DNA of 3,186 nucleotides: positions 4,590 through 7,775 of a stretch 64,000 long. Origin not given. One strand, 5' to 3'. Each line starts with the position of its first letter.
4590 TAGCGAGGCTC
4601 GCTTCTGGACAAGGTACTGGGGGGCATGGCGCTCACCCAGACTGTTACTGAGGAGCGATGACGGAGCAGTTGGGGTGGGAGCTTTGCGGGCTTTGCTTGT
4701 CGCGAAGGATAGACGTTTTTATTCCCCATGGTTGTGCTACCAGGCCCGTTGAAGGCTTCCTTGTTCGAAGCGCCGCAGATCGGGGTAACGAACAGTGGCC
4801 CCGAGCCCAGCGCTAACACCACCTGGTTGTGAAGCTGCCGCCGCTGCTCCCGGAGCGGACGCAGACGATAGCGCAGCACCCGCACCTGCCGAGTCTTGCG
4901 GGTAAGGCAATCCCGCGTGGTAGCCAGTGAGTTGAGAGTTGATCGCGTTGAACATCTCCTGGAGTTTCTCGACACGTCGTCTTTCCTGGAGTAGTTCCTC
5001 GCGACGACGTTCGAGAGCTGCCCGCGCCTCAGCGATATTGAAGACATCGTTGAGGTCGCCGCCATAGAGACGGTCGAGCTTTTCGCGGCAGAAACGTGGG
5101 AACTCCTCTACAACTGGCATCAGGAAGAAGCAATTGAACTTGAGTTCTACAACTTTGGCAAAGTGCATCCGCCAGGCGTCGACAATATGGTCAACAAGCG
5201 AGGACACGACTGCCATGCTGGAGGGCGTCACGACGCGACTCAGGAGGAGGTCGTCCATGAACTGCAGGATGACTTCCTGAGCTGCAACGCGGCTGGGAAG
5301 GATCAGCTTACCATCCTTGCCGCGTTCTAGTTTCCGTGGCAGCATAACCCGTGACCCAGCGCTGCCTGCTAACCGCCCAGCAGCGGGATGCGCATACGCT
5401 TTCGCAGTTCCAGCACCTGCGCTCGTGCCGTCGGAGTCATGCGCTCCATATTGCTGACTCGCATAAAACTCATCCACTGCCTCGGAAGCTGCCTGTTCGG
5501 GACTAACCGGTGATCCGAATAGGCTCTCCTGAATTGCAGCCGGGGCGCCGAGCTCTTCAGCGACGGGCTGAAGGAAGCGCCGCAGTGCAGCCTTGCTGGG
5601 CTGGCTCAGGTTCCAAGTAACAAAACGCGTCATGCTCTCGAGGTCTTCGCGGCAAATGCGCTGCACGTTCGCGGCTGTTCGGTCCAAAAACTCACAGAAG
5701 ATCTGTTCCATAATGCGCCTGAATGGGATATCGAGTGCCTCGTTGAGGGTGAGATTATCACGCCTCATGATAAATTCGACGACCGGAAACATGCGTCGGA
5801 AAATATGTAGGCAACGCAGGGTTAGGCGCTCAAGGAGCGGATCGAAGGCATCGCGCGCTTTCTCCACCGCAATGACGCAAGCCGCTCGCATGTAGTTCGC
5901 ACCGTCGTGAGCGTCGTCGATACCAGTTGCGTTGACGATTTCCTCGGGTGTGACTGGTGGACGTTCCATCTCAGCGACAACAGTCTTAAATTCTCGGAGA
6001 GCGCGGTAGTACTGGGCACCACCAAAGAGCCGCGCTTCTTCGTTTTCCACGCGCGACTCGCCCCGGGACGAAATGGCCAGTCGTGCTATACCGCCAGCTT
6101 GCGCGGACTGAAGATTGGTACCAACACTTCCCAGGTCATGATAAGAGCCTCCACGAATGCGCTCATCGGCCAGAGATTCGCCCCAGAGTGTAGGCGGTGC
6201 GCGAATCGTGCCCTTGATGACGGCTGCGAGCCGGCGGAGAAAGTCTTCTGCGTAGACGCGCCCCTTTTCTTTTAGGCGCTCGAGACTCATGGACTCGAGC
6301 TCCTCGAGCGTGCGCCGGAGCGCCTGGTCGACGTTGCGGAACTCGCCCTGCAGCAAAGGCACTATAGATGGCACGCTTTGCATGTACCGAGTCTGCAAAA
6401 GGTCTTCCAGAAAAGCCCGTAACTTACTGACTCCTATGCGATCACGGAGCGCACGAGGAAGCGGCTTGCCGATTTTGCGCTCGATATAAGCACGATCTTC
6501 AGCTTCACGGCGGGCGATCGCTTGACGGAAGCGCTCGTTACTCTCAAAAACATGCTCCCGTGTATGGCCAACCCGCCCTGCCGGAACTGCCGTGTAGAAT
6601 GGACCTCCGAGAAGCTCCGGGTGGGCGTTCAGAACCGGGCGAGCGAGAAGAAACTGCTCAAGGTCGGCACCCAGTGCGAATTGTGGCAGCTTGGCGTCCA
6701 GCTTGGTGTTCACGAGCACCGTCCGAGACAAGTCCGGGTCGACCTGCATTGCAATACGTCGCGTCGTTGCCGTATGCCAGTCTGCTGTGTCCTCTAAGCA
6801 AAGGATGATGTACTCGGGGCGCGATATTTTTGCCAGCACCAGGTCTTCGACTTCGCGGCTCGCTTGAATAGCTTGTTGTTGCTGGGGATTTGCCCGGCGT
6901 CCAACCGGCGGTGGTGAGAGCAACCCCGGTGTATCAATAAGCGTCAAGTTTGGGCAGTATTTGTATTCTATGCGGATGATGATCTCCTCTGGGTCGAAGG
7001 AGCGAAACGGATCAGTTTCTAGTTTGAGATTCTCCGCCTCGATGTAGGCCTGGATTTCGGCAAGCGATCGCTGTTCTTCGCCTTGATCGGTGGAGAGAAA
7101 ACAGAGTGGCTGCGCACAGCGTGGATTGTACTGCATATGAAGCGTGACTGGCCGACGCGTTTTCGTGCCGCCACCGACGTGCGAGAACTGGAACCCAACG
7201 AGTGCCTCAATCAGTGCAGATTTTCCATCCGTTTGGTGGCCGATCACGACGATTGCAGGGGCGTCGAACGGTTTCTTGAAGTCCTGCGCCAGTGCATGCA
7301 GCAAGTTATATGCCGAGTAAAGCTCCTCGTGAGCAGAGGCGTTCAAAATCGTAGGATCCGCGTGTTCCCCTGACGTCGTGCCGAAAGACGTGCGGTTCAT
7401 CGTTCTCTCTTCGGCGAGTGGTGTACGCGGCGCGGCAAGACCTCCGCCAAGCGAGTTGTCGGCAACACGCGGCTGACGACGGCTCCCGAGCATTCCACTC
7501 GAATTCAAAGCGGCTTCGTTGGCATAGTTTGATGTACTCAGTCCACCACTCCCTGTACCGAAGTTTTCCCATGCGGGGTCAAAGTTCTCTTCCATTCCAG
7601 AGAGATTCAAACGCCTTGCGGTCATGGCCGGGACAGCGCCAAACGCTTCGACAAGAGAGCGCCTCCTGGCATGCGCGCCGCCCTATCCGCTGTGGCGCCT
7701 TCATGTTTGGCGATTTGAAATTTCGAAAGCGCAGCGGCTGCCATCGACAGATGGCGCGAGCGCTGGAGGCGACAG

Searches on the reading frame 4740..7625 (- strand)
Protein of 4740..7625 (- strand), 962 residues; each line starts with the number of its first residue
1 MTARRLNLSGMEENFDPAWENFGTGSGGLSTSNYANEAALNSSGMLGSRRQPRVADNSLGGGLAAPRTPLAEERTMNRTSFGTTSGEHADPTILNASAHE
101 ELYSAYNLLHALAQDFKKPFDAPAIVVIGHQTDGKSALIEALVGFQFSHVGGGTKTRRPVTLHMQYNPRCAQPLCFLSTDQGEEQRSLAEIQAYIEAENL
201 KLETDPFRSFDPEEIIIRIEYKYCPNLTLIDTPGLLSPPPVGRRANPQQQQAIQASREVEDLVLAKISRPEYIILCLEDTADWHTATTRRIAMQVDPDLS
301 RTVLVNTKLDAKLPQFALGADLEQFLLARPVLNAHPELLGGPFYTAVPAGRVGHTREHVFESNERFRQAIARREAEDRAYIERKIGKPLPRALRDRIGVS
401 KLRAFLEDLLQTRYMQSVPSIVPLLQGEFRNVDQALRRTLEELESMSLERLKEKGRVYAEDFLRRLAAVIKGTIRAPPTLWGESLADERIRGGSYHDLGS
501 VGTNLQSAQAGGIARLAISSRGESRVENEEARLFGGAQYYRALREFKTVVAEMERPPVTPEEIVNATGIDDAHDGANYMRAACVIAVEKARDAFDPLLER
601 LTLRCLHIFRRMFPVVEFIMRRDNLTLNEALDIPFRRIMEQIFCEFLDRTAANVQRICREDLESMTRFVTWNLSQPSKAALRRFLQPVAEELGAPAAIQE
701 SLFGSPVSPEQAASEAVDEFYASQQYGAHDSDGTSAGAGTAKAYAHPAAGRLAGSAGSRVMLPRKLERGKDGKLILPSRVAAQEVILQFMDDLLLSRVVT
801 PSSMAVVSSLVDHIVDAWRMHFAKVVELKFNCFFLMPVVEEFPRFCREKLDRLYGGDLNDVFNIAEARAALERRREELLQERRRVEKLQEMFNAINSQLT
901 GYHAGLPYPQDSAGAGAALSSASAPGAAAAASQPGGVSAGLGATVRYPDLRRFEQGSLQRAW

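Call 26: search_protein_families(library=pfam, proteins=[window:4740-7625:-], max_evalue=0.00001)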
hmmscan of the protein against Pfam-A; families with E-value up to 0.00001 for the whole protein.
window:4740-7625:- (962 aa): 1 family
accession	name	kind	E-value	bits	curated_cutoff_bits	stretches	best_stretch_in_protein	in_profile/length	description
PF00350.29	Dynamin_N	-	4e-29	102.2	27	1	125-309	1-168/168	Dynamin family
